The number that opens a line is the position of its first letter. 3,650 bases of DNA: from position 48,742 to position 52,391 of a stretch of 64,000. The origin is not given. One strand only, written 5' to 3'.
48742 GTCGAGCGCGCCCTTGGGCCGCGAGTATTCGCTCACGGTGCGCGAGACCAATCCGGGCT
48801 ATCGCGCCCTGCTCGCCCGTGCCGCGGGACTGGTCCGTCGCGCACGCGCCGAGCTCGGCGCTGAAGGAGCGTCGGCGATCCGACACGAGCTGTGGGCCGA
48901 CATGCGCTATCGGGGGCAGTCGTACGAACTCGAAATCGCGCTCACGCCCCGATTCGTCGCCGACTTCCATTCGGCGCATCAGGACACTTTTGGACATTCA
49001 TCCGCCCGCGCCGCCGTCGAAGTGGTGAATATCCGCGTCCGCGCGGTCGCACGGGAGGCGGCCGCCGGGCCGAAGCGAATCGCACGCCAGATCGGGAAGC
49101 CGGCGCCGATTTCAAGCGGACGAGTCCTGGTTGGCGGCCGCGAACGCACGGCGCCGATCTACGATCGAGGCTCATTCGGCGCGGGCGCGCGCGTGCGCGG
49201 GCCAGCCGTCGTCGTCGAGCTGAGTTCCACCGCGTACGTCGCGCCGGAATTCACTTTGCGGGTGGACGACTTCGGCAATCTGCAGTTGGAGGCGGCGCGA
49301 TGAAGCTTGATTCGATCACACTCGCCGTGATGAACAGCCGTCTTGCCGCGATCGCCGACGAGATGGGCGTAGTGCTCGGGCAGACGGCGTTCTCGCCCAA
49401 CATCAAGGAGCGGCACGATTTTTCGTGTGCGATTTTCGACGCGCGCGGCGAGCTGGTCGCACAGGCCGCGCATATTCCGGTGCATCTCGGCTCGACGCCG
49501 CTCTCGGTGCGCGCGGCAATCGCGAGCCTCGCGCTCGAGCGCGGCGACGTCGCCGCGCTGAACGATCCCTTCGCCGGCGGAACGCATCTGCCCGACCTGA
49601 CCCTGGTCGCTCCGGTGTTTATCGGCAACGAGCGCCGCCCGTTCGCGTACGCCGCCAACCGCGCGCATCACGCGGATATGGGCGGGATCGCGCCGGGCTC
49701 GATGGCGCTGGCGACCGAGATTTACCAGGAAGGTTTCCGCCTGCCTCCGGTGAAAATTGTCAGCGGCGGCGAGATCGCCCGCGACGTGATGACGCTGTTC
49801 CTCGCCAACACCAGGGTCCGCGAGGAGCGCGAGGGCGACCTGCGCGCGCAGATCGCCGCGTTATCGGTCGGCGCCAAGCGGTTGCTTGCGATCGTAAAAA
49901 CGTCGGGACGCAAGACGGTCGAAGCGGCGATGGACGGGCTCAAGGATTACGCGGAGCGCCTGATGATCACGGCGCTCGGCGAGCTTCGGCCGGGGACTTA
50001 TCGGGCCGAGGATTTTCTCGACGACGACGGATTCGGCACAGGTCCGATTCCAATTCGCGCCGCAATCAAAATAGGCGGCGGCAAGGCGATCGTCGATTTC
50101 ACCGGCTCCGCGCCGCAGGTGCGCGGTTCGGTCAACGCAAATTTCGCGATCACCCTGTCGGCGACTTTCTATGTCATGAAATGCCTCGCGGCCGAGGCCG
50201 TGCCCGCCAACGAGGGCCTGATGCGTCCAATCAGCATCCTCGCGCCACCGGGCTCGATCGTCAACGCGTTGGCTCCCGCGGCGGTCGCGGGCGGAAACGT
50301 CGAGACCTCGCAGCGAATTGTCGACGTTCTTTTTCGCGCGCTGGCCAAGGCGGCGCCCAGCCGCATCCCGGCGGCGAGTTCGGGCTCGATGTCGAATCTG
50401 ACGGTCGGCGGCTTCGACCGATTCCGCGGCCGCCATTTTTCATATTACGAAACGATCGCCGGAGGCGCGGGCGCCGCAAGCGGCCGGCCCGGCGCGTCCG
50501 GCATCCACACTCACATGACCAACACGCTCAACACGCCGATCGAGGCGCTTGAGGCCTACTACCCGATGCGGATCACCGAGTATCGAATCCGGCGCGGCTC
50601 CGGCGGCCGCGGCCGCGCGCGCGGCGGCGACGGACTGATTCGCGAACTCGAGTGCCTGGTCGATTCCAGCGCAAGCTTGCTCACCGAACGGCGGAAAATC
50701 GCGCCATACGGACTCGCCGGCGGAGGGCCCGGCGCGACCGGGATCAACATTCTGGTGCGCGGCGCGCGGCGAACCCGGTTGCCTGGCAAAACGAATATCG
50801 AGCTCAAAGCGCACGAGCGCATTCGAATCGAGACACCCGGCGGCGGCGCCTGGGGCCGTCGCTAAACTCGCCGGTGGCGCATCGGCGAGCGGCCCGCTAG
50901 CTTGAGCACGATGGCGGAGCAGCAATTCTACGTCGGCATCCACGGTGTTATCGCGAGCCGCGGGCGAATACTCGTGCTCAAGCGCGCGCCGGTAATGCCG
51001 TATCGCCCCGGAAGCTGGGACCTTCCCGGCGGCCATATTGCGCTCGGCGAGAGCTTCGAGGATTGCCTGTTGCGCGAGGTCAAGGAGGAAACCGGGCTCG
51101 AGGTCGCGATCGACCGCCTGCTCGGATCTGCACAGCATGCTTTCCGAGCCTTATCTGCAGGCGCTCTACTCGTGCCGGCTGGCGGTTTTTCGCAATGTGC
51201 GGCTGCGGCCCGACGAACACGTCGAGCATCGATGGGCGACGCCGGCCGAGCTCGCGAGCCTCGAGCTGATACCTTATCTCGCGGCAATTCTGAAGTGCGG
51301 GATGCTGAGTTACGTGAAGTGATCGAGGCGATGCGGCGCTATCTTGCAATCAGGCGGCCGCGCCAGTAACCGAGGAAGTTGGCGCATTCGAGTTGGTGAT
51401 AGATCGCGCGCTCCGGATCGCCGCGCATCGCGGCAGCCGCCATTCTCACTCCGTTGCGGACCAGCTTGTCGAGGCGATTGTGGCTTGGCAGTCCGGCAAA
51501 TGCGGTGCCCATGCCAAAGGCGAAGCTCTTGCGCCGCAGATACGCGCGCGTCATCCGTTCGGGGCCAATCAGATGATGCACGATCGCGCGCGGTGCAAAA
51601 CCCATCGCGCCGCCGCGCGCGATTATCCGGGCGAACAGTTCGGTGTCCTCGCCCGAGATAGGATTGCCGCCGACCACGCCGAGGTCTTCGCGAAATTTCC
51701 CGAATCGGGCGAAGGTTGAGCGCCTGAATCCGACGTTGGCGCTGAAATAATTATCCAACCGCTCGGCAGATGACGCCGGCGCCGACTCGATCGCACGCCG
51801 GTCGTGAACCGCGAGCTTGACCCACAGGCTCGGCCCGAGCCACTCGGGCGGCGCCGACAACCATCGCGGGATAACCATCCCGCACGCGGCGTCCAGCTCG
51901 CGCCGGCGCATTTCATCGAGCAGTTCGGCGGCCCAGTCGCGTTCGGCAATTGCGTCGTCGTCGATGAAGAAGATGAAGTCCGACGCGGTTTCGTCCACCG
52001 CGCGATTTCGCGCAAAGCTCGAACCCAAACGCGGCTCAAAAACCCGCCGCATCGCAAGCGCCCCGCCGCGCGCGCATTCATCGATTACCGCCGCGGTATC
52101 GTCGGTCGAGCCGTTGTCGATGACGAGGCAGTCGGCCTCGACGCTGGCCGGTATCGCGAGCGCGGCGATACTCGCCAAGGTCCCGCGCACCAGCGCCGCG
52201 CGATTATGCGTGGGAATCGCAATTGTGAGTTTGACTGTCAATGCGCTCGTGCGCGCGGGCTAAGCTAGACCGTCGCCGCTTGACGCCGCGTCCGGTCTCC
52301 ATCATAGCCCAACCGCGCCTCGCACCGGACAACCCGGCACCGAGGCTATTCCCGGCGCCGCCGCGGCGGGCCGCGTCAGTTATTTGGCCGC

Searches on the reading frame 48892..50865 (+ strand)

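Call 45: search_protein_families(library=pfam, proteins=[window:48892-50865:+], max_evalue=0.00001)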
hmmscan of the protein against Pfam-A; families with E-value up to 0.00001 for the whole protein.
window:48892-50865:+ (657 aa): 1 family
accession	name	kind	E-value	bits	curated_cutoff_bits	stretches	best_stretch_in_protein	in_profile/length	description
PF02538.19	Hydantoinase_B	-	4.8e-202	672.4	26.8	1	140-656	1-518/519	Hydantoinase B/oxoprolinase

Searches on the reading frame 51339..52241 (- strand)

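Call 58: search_protein_families(library=pfam, proteins=[window:51339-52241:-], max_evalue=0.00001)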
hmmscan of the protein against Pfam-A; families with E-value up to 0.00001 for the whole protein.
window:51339-52241:- (300 aa): 4 families
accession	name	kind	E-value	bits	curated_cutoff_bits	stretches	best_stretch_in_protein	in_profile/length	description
PF00535.33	Glycos_transf_2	-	3.4e-19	69.8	23.3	1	6-124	1-116/168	Glycosyl transferase family 2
PF13641.12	Glyco_tranf_2_3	-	3.4e-11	44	27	1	5-237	3-223/230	Glycosyltransferase like family 2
PF10111.15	Glyco_tranf_2_2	-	8.9e-07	29.1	27.3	0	35-109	29-104/276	Glycosyltransferase like family 2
PF13632.12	Glyco_trans_2_3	-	2.7e-06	27.8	27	1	90-244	2-143/198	Glycosyl transferase family group 2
